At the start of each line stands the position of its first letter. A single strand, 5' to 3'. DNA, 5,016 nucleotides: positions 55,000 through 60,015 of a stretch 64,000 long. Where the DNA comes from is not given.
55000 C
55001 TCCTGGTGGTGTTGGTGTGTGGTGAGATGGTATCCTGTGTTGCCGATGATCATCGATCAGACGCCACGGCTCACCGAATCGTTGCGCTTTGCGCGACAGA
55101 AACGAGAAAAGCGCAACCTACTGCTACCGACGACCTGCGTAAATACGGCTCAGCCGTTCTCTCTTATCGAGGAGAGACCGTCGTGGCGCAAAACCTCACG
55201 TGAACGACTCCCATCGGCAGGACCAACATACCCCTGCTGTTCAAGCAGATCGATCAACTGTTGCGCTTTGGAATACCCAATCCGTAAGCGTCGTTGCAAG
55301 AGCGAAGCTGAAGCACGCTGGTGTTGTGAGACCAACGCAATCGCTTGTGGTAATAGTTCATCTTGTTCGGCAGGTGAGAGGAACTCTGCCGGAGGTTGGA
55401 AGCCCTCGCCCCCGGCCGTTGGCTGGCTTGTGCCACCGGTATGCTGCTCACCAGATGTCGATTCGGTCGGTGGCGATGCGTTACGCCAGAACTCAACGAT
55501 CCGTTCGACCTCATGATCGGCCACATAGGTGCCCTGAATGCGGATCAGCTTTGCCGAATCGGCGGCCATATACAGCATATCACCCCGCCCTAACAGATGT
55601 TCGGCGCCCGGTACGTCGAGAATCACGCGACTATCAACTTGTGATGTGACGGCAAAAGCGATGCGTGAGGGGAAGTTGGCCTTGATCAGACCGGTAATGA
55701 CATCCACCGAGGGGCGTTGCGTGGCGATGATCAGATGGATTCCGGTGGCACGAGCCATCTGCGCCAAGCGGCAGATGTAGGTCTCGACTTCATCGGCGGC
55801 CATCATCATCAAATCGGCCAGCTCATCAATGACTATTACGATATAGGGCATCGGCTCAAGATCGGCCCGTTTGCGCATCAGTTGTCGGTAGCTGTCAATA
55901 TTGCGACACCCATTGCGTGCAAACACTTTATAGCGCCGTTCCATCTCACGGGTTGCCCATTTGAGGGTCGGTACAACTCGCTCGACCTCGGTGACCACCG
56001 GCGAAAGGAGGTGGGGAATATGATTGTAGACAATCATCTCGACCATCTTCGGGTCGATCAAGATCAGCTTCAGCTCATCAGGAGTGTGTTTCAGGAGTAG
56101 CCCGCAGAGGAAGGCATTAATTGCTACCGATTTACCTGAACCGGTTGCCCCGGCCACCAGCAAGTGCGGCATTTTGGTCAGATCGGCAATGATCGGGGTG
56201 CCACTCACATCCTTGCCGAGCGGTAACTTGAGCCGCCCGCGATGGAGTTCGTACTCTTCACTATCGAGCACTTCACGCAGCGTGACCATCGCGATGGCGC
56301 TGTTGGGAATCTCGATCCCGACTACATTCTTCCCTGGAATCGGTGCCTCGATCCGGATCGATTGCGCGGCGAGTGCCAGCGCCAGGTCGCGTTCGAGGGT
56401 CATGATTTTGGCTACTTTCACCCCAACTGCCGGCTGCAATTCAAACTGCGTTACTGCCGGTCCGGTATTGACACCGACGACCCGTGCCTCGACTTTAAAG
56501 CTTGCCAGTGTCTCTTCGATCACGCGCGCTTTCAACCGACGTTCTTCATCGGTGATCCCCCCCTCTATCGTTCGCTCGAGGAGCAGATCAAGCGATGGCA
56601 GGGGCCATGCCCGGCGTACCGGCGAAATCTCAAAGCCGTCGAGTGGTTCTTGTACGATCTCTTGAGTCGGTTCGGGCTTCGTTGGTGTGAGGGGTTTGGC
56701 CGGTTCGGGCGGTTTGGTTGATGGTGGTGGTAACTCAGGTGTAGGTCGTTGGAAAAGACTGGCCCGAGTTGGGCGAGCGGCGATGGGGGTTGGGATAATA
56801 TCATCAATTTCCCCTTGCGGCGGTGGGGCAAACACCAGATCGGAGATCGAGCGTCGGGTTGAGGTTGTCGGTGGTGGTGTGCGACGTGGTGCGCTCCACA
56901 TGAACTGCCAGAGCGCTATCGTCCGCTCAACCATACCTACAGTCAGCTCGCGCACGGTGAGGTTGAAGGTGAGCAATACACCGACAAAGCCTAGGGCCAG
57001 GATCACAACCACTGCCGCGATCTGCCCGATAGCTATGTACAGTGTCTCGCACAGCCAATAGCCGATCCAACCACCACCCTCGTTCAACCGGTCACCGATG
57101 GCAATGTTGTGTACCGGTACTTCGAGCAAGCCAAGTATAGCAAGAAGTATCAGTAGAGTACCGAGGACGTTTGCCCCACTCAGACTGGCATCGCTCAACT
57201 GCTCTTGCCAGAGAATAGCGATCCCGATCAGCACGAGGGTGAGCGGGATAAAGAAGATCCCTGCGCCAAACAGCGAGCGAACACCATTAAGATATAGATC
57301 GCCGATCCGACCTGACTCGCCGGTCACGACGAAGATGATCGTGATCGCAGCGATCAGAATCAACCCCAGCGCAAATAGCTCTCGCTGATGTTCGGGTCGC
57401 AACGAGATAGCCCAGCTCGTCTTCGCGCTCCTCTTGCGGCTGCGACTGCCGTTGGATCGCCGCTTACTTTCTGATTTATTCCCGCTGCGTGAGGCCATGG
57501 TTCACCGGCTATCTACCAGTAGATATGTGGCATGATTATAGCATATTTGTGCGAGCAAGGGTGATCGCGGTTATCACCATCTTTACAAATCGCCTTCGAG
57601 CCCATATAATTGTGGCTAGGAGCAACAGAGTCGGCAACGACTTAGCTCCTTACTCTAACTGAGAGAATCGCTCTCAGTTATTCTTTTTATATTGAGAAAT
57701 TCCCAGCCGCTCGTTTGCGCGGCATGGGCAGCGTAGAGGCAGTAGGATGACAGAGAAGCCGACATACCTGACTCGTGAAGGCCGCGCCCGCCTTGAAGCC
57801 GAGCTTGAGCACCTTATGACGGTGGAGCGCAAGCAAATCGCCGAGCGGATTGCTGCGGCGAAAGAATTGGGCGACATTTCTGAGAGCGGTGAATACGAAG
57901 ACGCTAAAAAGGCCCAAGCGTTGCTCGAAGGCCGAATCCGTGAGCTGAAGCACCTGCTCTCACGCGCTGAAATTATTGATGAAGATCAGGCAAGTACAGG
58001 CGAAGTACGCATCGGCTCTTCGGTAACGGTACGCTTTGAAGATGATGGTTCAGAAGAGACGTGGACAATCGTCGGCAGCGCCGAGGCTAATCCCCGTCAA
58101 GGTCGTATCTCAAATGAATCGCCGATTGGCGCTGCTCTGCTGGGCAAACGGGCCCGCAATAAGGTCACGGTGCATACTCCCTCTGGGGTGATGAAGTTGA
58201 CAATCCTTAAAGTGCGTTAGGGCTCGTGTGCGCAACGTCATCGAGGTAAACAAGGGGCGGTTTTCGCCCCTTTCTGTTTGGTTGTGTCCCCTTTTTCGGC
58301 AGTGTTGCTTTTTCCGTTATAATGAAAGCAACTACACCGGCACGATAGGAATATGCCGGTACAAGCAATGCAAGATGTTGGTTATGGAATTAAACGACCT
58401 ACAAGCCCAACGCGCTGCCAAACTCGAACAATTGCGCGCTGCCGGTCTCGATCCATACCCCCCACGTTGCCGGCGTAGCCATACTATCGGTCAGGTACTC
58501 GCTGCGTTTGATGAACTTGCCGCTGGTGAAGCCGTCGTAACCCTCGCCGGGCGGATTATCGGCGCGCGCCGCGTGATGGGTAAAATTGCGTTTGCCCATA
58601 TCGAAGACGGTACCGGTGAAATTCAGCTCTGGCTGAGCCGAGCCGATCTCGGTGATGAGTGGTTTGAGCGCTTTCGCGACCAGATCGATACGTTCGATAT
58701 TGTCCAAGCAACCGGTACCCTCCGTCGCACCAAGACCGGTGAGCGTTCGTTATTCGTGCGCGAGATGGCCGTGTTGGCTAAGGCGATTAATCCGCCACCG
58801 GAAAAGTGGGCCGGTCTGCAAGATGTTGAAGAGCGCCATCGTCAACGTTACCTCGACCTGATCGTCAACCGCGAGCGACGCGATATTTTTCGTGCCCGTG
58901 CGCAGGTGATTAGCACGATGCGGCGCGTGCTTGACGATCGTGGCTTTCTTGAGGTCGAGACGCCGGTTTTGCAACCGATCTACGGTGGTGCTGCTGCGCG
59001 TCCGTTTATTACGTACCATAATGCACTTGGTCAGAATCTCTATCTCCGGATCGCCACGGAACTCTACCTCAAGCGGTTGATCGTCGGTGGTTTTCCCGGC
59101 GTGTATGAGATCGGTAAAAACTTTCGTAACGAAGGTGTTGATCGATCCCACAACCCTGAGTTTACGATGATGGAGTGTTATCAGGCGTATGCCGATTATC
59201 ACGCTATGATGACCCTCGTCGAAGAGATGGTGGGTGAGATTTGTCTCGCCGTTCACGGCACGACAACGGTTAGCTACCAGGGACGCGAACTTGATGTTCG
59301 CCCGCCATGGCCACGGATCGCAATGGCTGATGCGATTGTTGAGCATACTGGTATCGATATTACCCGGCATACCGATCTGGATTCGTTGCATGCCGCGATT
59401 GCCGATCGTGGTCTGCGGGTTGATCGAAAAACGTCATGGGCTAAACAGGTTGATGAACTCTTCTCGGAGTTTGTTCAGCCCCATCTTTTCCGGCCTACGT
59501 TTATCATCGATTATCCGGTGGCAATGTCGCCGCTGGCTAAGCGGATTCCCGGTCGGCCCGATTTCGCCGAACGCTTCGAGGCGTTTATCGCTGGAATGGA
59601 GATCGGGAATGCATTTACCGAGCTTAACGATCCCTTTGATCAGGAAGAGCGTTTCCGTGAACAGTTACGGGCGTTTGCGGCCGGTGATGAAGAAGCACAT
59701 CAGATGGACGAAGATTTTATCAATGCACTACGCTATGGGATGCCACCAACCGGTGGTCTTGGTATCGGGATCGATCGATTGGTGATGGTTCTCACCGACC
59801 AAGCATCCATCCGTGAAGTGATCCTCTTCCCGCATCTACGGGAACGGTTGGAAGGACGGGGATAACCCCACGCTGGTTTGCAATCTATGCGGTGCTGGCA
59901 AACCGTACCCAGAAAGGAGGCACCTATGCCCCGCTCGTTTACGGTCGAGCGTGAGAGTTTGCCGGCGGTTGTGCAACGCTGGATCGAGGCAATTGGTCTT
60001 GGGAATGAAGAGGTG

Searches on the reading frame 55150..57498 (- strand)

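Call 62: search_protein_families(library=pfam, proteins=[window:55150-57498:-], max_evalue=0.0001)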
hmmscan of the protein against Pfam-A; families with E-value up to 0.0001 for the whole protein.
window:55150-57498:- (782 aa): 4 families
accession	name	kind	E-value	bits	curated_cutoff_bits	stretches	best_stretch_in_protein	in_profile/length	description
PF01580.24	FtsK_SpoIIIE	-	6.2e-68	229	24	1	407-598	2-221/221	FtsK/SpoIIIE family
PF17854.6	FtsK_alpha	-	1.3e-32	112.4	22.9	1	300-399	1-101/101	FtsK alpha domain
PF09397.16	FtsK_gamma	-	2.2e-24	85.4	30.6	1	711-770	2-61/63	Ftsk gamma domain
PF13491.11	FtsK_4TM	-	2.3e-08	34.4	23.1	1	63-185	48-166/171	4TM region of DNA translocase FtsK/SpoIIIE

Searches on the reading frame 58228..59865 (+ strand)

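Call 62: search_protein_families(library=pfam, proteins=[window:58228-59865:+], max_evalue=0.0001)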
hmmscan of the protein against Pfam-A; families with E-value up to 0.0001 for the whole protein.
window:58228-59865:+ (545 aa): 2 families
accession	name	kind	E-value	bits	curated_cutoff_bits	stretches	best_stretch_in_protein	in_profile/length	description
PF00152.25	tRNA-synt_2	-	1.7e-93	313.5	25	1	200-537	2-307/308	tRNA synthetases class II (D, K and N)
PF01336.31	tRNA_anti-codon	-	2.9e-15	56.4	27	1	104-183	1-75/75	OB-fold nucleic acid binding domain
